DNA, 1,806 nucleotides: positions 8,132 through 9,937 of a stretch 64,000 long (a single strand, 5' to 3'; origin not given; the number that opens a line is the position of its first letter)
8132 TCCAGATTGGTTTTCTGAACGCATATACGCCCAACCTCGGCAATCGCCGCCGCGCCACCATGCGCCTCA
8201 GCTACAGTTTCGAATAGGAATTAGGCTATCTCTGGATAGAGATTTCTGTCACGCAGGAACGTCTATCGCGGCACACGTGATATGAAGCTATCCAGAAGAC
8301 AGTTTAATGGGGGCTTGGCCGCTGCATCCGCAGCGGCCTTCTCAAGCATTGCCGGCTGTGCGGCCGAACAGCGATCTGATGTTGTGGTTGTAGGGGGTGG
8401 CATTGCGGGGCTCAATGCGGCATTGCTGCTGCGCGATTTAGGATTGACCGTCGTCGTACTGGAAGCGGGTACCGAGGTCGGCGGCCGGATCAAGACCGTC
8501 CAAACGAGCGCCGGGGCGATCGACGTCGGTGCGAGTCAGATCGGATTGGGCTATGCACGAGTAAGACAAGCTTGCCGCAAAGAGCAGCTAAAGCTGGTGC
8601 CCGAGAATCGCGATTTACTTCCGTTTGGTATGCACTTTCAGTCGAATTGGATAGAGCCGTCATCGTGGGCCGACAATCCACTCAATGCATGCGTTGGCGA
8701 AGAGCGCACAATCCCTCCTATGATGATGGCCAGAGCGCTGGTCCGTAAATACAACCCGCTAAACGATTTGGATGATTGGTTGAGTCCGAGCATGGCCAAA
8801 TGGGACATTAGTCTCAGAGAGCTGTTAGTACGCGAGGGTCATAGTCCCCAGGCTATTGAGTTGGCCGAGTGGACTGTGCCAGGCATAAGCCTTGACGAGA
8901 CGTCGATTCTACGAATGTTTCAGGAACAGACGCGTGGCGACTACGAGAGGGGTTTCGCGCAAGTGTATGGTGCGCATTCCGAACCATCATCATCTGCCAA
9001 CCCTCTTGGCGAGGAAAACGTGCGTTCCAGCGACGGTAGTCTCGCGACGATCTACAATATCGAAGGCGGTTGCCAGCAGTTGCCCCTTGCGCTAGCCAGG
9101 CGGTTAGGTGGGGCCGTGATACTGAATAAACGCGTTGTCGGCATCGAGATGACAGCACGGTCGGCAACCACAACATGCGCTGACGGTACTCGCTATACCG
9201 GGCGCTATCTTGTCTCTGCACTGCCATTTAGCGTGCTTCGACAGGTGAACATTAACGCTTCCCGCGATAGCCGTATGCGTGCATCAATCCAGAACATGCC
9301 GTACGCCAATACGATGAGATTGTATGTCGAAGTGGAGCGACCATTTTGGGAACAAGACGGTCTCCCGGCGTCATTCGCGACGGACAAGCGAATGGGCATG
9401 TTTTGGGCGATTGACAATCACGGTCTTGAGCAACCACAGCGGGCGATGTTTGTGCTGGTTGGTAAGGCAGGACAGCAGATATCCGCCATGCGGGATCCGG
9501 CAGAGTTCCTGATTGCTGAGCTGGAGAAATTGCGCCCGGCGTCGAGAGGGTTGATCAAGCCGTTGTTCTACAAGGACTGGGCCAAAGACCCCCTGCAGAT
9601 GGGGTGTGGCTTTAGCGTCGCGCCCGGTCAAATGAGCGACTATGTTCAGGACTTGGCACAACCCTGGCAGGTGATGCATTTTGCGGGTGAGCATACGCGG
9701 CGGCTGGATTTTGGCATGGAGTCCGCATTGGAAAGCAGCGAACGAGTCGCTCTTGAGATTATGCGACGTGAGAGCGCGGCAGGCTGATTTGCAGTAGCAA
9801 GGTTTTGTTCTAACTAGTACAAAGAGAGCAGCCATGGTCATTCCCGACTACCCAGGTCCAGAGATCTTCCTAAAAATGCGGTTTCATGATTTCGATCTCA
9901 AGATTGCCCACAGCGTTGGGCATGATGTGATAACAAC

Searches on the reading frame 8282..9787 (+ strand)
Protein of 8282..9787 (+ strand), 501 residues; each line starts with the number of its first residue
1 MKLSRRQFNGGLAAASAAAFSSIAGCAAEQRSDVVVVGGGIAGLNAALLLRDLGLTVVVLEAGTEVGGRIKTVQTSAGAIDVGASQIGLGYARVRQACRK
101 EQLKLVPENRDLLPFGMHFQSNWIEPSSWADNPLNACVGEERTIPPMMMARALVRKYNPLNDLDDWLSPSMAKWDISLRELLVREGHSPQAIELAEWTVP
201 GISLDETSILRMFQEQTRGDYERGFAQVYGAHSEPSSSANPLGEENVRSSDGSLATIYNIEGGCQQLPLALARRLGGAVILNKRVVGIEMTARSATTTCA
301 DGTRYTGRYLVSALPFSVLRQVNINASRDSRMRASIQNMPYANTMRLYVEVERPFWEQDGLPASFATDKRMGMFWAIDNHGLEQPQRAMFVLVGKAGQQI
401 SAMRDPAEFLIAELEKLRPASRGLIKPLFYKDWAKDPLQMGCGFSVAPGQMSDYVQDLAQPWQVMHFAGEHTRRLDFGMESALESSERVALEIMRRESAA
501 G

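Call 10: search_protein_families(library=pfam, proteins=[window:8282-9787:+], max_evalue=0.00001)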
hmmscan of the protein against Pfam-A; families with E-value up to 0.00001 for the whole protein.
window:8282-9787:+ (501 aa): 5 families
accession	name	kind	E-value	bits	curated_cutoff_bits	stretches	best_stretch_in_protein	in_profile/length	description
PF01593.30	Amino_oxidase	-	1.3e-40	140.4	19.8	1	41-493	1-442/443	Flavin containing amine oxidoreductase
PF13450.12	NAD_binding_8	-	4.5e-10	40.1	21.9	1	36-95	1-62/68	NAD(P)-binding Rossmann-like domain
PF01266.30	DAO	-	2.4e-08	34.3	27.9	1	33-84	1-50/353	FAD dependent oxidoreductase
PF00890.30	FAD_binding_2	-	7.9e-08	32.3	20.4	1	33-84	1-49/414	FAD binding domain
PF07992.20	Pyr_redox_2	-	7.3e-06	26.1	26.1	0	33-70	2-40/291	Pyridine nucleotide-disulphide oxidoreductase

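Call 41: list_cluster_members(proteins=[window:8282-9787:+, window:18093-19670:+, window:33084-34535:+, window:43476-44645:-])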
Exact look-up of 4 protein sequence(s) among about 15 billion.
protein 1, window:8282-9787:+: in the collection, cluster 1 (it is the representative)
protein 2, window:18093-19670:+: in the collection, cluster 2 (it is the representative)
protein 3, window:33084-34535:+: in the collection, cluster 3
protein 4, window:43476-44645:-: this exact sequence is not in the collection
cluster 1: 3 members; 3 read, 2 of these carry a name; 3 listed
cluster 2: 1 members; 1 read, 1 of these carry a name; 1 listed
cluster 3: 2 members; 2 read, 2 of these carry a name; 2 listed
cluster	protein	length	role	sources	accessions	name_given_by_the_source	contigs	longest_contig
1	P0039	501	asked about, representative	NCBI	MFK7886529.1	MAG: flavin monoamine oxidase family protein [Gammaproteobacteria bacterium]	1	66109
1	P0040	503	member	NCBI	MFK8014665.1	MAG: flavin monoamine oxidase family protein [Gammaproteobacteria bacterium]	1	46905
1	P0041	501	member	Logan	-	-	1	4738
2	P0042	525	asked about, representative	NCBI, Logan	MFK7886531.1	MAG: GumC family protein [Gammaproteobacteria bacterium]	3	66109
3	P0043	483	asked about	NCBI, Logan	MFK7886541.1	MAG: undecaprenyl-phosphate glucose phosphotransferase [Gammaproteobacteria bacterium]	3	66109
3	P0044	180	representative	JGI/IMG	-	exopolysaccharide biosynthesis polyprenyl glycosylphosphotransferase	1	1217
